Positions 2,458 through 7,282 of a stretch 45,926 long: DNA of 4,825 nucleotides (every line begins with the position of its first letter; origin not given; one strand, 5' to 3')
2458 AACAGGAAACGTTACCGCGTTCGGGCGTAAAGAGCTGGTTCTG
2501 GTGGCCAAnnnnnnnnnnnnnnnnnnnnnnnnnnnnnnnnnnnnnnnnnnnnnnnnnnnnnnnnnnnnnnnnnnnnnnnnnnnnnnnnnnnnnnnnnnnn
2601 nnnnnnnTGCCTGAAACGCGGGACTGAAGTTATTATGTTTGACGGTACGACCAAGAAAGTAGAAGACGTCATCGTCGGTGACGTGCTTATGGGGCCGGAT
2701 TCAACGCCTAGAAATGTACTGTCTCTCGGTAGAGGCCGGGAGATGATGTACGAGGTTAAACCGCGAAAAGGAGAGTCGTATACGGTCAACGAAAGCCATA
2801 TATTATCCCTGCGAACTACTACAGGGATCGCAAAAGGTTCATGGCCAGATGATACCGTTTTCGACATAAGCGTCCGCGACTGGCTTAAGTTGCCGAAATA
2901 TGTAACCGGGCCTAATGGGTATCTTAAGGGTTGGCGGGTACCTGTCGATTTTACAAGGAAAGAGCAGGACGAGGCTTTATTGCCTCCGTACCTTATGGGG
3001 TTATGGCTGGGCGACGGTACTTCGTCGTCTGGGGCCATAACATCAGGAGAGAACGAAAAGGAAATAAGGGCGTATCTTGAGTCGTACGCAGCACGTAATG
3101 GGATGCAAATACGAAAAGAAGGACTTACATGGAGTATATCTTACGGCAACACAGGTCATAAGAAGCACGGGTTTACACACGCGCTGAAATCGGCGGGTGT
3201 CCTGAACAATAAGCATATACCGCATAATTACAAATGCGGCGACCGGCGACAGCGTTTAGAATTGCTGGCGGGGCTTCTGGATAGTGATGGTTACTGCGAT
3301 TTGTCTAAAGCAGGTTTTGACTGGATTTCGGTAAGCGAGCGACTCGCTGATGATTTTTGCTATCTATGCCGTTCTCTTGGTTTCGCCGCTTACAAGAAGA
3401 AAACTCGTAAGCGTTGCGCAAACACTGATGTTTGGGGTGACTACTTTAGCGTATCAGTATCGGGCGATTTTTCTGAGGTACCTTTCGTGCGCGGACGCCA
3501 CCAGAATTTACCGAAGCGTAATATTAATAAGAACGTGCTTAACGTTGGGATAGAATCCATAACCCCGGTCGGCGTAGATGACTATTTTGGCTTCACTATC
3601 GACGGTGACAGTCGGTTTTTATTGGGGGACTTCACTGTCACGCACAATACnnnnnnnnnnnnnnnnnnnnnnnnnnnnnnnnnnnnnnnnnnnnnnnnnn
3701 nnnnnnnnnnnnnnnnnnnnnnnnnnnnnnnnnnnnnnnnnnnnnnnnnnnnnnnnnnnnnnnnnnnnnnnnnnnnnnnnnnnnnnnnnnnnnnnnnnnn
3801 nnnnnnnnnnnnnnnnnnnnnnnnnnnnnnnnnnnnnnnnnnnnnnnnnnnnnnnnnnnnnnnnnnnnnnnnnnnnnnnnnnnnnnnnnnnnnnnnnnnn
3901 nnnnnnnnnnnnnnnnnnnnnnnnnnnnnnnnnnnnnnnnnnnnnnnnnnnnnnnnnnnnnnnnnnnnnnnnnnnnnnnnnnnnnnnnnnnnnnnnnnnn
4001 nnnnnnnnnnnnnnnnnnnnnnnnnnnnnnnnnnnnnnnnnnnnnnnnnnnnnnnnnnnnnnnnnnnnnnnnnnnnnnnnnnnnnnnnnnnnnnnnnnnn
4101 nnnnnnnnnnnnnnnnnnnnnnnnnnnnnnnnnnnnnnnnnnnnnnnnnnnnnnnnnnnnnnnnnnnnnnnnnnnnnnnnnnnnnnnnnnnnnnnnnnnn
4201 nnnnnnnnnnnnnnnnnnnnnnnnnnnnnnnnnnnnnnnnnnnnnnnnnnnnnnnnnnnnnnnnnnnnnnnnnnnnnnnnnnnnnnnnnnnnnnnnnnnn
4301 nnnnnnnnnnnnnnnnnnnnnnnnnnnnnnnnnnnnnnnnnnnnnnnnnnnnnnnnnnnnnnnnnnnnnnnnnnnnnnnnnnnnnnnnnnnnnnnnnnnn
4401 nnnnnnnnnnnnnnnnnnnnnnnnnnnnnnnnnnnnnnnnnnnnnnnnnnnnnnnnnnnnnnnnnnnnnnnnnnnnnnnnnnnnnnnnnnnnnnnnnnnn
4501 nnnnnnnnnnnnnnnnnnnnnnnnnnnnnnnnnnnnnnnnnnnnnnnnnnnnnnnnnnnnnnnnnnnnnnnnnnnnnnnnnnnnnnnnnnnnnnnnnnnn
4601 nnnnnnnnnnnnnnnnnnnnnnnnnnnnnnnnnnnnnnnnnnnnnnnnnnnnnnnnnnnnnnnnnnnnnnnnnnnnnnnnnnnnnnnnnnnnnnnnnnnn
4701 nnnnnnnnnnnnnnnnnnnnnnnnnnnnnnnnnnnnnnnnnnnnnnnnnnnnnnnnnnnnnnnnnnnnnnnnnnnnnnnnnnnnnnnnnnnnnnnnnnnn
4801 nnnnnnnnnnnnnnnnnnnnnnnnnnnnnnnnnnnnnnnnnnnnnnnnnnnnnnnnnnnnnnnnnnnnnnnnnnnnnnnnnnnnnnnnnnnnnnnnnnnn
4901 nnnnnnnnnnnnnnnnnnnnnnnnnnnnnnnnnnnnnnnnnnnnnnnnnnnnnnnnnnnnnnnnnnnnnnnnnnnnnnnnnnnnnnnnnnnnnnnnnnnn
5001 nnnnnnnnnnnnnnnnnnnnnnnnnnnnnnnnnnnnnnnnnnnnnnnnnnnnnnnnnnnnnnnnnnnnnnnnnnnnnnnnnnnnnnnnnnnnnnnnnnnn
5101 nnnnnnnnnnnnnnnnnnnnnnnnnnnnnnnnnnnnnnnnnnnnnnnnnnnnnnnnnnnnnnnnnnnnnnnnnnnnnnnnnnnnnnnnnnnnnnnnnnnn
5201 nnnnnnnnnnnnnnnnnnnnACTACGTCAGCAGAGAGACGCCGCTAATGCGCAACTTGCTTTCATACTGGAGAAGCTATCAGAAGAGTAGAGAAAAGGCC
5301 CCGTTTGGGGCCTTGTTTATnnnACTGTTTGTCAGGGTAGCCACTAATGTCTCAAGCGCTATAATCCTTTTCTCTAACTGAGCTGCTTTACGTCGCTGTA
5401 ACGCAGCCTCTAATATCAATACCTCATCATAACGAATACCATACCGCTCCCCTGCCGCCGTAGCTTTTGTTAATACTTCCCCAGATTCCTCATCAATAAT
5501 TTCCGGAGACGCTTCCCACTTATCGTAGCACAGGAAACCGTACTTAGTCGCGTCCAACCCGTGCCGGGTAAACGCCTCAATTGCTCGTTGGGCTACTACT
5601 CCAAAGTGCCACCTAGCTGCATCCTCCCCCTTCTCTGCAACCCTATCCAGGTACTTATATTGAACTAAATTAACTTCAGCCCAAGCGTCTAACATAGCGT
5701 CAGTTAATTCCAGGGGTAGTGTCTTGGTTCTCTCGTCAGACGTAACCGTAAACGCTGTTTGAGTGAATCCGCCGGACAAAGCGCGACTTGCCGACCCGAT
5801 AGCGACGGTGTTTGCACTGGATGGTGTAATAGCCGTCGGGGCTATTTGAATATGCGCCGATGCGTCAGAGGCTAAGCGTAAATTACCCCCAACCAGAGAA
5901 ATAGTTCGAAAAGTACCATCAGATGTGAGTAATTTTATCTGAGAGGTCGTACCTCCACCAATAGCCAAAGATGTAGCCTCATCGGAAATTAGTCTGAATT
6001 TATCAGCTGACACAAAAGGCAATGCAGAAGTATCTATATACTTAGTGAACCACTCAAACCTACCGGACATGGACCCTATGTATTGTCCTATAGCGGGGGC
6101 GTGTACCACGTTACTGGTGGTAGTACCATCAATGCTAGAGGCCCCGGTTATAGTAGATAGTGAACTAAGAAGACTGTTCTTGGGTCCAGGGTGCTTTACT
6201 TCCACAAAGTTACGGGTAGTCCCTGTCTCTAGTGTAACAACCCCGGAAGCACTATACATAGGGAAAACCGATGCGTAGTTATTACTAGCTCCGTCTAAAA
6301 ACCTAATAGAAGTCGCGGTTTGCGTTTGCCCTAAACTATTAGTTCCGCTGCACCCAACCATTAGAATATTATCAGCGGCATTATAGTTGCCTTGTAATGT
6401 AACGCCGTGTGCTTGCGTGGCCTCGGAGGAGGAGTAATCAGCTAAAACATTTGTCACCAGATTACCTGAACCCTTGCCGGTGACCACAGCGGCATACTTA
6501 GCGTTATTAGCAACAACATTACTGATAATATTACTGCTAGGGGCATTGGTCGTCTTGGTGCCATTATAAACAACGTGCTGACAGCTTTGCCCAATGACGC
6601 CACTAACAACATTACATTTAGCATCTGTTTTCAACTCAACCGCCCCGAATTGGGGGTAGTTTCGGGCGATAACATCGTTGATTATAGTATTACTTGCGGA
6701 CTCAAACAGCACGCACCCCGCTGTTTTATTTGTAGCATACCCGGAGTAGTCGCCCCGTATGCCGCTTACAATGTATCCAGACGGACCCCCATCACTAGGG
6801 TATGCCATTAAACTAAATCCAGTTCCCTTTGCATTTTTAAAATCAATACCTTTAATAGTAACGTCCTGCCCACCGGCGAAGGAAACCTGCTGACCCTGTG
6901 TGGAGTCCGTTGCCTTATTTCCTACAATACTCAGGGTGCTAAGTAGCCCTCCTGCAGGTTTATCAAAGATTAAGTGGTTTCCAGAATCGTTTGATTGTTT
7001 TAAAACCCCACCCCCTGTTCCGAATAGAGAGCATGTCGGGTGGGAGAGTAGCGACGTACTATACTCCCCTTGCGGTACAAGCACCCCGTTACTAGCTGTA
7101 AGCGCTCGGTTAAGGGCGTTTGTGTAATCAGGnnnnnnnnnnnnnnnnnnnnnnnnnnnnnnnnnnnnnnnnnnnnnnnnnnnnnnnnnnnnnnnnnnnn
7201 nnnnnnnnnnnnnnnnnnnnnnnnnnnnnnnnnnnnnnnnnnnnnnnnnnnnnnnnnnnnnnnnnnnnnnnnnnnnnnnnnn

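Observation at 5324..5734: Tailspike carries a C-terminal self-cleaving chaperone domain with an S-x4-K dyad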

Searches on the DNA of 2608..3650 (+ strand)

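Call 70: search_dna_similar(query=window:2608-3650:+, collection=phages, mode=near, max_rows=12)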
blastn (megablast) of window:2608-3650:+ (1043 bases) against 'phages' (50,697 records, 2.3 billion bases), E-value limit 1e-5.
Records with a match: 175; places in all: 176; records where one place covers at least 80% of the query: 172.
Best place of each record, by identity: 95-99% 96; 90-95% 79.
By first word of the organism name: Salmonella 168; Escherichia 4; Jerseyvirus 1; Proteus 1; Pseudomonas 1.
By host as written in the record: Salmonella enterica 36; Salmonella enterica subsp. enterica serovar Enteritidis 30; Salmonella enterica subsp. enterica serovar Typhimurium 27; Salmonella sp. 15; Salmonella enterica subsp. enterica serovar Enteritidis PT1 8; Salmonella enterica subsp. enterica serovar Gallinarum 6; Salmonella enterica subsp. enterica 5; - 4; and 30 more.
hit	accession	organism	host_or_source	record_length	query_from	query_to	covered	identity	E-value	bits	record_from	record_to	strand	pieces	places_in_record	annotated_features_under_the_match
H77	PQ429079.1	Escherichia phage vB_VIPECOTPH05A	Escherichia coli OMCS-21-1589B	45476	1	1043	100%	97.8%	0e+0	1799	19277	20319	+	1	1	DNA helicase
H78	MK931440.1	Escherichia phage Shashou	Escherichia coli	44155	1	1043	100%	97.6%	0e+0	1788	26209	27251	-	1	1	intein-containing helicase | helicase | intein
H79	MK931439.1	Escherichia phage Sciku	Escherichia coli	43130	1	1043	100%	97.6%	0e+0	1788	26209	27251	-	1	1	intein-containing DNA helicase | DNA helicase | intein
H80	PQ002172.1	Salmonella phage vB_Sen_SG_WM_SEW_9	Salmonella enterica subsp. enterica ...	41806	1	1043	100%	97.1%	0e+0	1760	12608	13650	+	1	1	DNA helicase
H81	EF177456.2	Salmonella phage SETP3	-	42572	1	1043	100%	97.0%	0e+0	1755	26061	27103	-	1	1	putative intein containing helicase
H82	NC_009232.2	Salmonella phage SETP3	-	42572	1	1043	100%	97.0%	0e+0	1755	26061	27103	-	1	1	DNA helicase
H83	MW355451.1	Salmonella phage vB_SenS_ER10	Salmonella enterica subsp. enterica ...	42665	1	1043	100%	96.4%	0e+0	1716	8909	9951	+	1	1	hypothetical protein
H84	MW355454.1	Salmonella phage vB_SenS_ER13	Salmonella enterica subsp. enterica ...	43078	1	1043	100%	96.4%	0e+0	1716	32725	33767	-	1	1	hypothetical protein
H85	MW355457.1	Salmonella phage vB_SenS_ER16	Salmonella enterica subsp. enterica ...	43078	1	1043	100%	96.4%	0e+0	1716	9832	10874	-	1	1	hypothetical protein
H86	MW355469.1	Salmonella phage vB_SenS_ER5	Salmonella enterica subsp. enterica ...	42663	1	1043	100%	96.4%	0e+0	1716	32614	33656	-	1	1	hypothetical protein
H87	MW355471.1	Salmonella phage vB_SenS_ER7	Salmonella enterica subsp. enterica ...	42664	1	1043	100%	96.4%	0e+0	1716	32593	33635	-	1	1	hypothetical protein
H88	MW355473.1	Salmonella phage vB_SenS_ER9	Salmonella enterica subsp. enterica ...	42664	1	1043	100%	96.4%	0e+0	1716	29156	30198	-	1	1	hypothetical protein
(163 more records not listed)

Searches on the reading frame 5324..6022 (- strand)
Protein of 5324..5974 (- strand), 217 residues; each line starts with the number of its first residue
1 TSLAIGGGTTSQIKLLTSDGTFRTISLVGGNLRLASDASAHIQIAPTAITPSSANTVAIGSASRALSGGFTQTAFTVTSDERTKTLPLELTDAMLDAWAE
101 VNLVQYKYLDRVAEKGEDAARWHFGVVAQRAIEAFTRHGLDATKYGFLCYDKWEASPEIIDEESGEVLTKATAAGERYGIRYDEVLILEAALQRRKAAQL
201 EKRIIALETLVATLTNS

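Call 19: search_solved_structures(query=window:5324-5974:-, max_evalue=1, show_alignments=5)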
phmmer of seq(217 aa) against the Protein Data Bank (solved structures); distinct sequences matched with E-value up to 1: 7.
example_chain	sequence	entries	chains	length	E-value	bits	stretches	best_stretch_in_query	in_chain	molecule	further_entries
9vvr_A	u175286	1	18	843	1.3e-76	260.1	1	2-204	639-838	Tail spike protein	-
3gud_A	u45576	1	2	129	4.1e-26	95.3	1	79-200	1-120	Neck appendage protein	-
3gw6_A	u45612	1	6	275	7.7e-24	87.9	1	33-208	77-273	Endo-N-acetylneuraminidase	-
2x3h_A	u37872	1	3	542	2.1e-22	83.2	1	2-79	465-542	K5 LYASE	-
6eu4_A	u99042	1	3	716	6.5e-21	78.3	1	48-159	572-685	Tail spike protein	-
7y5s_A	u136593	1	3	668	8.5e-21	78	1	48-203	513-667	phage tail fiber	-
4uw8_A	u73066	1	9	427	3.1e-09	40.2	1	118-190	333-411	L-SHAPED TAIL FIBER PROTEIN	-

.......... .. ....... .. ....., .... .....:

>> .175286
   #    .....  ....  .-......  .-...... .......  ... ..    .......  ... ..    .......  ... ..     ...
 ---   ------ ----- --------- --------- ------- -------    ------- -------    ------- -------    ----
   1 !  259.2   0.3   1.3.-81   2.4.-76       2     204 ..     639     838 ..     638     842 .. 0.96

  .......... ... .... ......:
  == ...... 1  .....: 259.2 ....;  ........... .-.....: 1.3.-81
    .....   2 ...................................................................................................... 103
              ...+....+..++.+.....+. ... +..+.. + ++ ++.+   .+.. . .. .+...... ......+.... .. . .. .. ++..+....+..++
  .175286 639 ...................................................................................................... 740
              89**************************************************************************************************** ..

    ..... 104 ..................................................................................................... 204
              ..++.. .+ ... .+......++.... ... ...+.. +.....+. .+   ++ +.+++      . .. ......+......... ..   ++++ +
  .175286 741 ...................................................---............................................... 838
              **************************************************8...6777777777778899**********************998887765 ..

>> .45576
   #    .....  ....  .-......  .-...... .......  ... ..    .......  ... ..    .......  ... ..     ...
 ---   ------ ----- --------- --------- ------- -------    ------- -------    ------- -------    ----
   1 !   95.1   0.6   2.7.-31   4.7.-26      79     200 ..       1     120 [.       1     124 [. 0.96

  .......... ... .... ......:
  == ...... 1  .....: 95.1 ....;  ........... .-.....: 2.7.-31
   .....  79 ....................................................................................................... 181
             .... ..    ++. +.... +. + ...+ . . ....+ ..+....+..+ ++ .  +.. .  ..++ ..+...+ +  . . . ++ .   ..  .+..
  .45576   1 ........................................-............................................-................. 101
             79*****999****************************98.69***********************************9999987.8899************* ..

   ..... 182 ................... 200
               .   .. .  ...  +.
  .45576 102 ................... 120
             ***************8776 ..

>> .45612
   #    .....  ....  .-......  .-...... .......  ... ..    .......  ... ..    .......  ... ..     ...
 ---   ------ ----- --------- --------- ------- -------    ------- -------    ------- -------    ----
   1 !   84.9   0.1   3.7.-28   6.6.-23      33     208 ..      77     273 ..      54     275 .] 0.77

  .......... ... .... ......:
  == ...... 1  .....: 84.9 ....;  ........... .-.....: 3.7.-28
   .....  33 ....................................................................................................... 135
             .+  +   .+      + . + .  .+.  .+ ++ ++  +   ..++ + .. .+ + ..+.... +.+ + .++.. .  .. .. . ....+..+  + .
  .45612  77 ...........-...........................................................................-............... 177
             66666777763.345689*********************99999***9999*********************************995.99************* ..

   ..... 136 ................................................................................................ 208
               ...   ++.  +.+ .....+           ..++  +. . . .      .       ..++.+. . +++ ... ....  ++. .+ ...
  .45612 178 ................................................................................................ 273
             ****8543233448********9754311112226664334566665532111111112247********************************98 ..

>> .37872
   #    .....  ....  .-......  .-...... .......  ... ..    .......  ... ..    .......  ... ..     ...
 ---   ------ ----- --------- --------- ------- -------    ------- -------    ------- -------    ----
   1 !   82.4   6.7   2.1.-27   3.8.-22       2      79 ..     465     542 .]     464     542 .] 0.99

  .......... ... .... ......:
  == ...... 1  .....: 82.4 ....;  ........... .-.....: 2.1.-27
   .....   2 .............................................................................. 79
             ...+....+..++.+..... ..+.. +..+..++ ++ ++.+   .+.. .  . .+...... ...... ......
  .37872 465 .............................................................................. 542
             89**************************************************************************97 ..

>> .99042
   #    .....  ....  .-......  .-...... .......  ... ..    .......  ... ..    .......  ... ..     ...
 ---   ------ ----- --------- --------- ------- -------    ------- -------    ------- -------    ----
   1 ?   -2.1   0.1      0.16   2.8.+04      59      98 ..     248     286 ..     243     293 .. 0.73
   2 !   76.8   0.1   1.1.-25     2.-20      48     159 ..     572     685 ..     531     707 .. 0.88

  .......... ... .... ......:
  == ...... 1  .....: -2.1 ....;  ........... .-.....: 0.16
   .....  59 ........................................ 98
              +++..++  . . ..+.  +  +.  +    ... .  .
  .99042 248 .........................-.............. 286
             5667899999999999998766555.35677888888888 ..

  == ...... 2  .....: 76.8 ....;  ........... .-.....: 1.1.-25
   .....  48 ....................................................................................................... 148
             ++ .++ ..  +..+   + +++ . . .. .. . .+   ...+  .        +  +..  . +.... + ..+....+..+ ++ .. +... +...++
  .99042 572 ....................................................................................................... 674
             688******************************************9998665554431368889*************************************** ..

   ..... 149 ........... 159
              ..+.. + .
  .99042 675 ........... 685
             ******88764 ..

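Call 42: predict_structure(alignment_id=A2)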
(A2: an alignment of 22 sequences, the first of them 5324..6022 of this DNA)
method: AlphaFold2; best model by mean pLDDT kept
length: 233 residues; sequences in the alignment: 22
mean_pLDDT: 79.0   pTM: 0.58
mean pLDDT of the five models: 79.0, 76.5, 75.1, 74.0, 69.1
residues with pLDDT >= 90: 99; 70-90: 70; 50-70: 34; < 50: 30
segments of 3 or more residues with pLDDT < 50: 1-5, 71-93
pLDDT, mean of each block of 10 residues (from residue 1): 43 59 70 77 81 72 64 47 42 60 86 95 93 94 93 93 87 93 91 87 93 97 97 87
secondary structure, 60 per line:
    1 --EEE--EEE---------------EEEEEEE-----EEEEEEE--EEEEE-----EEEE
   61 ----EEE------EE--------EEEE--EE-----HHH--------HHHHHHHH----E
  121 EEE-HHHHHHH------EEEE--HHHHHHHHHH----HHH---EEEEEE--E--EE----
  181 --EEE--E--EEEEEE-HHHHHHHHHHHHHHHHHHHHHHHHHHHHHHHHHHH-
elements in order: E3-5 E8-10 E26-32 E38-44 E47-51 E57-60 E65-67 E84-87 H108-115 E120-123 H125-131 E138-141 H144-153 E164-169 E183-185 E191-196 H198-232

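Call 47: fold_search(model_id=the predicted structure, library=pdb)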
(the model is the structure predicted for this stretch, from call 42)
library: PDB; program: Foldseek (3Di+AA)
matches with E <= 10: 171; with E <= 0.001: 12
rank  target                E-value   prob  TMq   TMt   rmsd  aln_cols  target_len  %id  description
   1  3gw6_F                7.1e-12  1.00  0.49  0.45  13.0       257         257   29  Intramolecular Chaperone (released 2010-02-02)
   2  3gw6_D                1.0e-11  1.00  0.49  0.46  13.0       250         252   30  Intramolecular Chaperone (released 2010-02-02)
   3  3gw6_A                1.2e-11  1.00  0.48  0.44  13.1       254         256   30  Intramolecular Chaperone (released 2010-02-02)
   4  3gw6_C                1.2e-11  1.00  0.48  0.44  13.3       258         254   29  Intramolecular Chaperone (released 2010-02-02)
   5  3gw6_E                2.1e-11  1.00  0.49  0.45  12.9       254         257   30  Intramolecular Chaperone (released 2010-02-02)
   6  3gw6_B                3.4e-11  1.00  0.48  0.44  13.2       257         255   30  Intramolecular Chaperone (released 2010-02-02)
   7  3gud_B                4.1e-10  1.00  0.48  0.89   1.9       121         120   46  Crystal structure of a novel intramolecular chaperon (released 2010-02-02)
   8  3gud_A                9.3e-10  1.00  0.47  0.89   1.9       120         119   46  Crystal structure of a novel intramolecular chaperon (released 2010-02-02)
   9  4uw8_A                4.1e-08  1.00  0.46  0.29  13.3       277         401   20  Structure of the carboxy-terminal domain of the bacteriophage T5 L- shaped tail fiber with its intra-molecular chapero (released 2015-08-05)
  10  4uw8_G                7.3e-08  1.00  0.45  0.28  13.4       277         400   20  Structure of the carboxy-terminal domain of the bacteriophage T5 L- shaped tail fiber with its intra-molecular chapero (released 2015-08-05)
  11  2x3h_A                8.8e-07  1.00  0.30  0.15   5.7        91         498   58  COLIPHAGE K5A LYASE (released 2010-06-02)
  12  7dc3_C                8.9e-04  1.00  0.32  0.48   6.9       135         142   18  Crystal structure of the MyRF ICA domain (released 2021-08-25)
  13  7dc3_B                1.2e-03  1.00  0.32  0.50   6.8       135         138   18  Crystal structure of the MyRF ICA domain (released 2021-08-25)
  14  7dc3_A                1.3e-03  1.00  0.31  0.46   6.9       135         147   18  Crystal structure of the MyRF ICA domain (released 2021-08-25)
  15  6zw0_A                4.5e-01  0.04  0.10  0.08  25.5       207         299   14  Connectase MJ0548 from Methanocaldococcus jannaschii in complex with an MtrA-derived peptide (released 2021-06-09)
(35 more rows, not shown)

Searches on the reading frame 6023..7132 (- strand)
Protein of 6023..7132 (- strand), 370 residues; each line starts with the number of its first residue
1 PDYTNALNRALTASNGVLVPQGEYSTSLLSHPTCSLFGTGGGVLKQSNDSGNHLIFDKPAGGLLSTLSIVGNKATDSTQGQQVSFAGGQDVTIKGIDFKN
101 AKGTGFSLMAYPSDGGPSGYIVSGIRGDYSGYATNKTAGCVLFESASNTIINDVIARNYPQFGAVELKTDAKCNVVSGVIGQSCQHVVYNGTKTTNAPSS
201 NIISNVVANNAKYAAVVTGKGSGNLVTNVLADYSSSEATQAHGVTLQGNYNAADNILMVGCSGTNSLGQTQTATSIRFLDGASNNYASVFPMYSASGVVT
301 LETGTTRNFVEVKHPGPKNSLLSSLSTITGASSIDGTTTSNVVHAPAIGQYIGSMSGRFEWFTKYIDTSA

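Call 40: search_dna_similar(query=window:6023-7132:-, collection=phages, mode=protein, max_rows=40, rows=spread)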
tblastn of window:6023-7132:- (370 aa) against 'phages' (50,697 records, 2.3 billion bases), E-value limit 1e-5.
Records with a match: 67; places in all: 69; records where one place covers at least 80% of the query: 64.
Best place of each record, by identity: 95-99% 11; 60-80% 49; <60% 7.
By first word of the organism name: Escherichia 47; Vectrevirus 10; Kayfunavirus 4; Pseudomonas 2; Kagunavirus 1; Klebsiella 1; Enterobacteria 1; Aeromonas 1.
By host as written in the record: Escherichia coli 25; - 17; Eschercihia coli (multidrug-resistant clinical isolate) 3; Escherichia coli UPEC 3; Escherichia coli O45:H10 2; Escherichia coli 49 2; Pseudomonas putida YMC11/06/C171 2; Escherichia coli OMCS-21-1589B 1; and 12 more.
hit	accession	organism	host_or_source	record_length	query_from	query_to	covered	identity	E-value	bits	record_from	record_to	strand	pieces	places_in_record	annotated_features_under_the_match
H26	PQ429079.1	Escherichia phage vB_VIPECOTPH05A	Escherichia coli OMCS-21-1589B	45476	1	370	100%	98.4%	0e+0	697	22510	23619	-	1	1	tail spike protein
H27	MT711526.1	Escherichia phage vB_EcoS_fPoEco01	Escherichia coli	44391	1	370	100%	98.4%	0e+0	695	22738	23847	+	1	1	tailspike protein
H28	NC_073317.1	Escherichia phage vB_EcoS_fPoEco01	Escherichia coli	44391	1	370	100%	98.4%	0e+0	695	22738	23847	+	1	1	tailspike protein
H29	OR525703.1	Escherichia phage vB-Eco-KMB36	Escherichia coli KMB506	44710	1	370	100%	97.8%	0e+0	693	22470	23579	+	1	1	tailspike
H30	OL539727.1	Escherichia virus fEg-Eco19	Escherichia coli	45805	1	370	100%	97.6%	0e+0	688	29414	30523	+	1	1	tailspike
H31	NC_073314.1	Escherichia virus fEg-Eco19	Escherichia coli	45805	1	370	100%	97.6%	0e+0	688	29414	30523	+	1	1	tailspike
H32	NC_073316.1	Escherichia phage vB_EcoS_fFiEco02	Escherichia coli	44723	1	370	100%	96.5%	0e+0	682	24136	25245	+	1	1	tailspike protein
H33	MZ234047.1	Escherichia phage vB_EcoP-PM139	Escherichia coli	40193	2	364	98%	61.4%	1e-133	427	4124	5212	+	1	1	hypothetical protein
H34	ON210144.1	Escherichia phage EEc2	Escherichia coli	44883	2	364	98%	61.4%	8e-131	418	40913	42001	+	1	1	hypothetical protein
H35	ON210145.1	Escherichia phage EEc4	Escherichia coli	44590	2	364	98%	61.4%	1e-109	421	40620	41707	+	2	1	tail fibers protein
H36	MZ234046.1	Escherichia phage vB_EcoP-PM137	Escherichia coli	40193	2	364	98%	61.2%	3e-133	425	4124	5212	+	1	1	hypothetical protein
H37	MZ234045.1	Escherichia phage vB_EcoP-PM131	Escherichia coli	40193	2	364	98%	61.2%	3e-133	425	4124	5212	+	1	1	hypothetical protein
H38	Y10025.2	Escherichia virus K5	E. coli K5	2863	2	364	98%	61.2%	1e-138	422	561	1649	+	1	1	K5 lyase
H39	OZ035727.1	Vectrevirus T205P4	-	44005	2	364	98%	61.2%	9e-132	421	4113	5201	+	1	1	record has no annotation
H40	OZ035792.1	Vectrevirus T205P5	-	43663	2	364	98%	61.2%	1e-131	421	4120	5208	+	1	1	record has no annotation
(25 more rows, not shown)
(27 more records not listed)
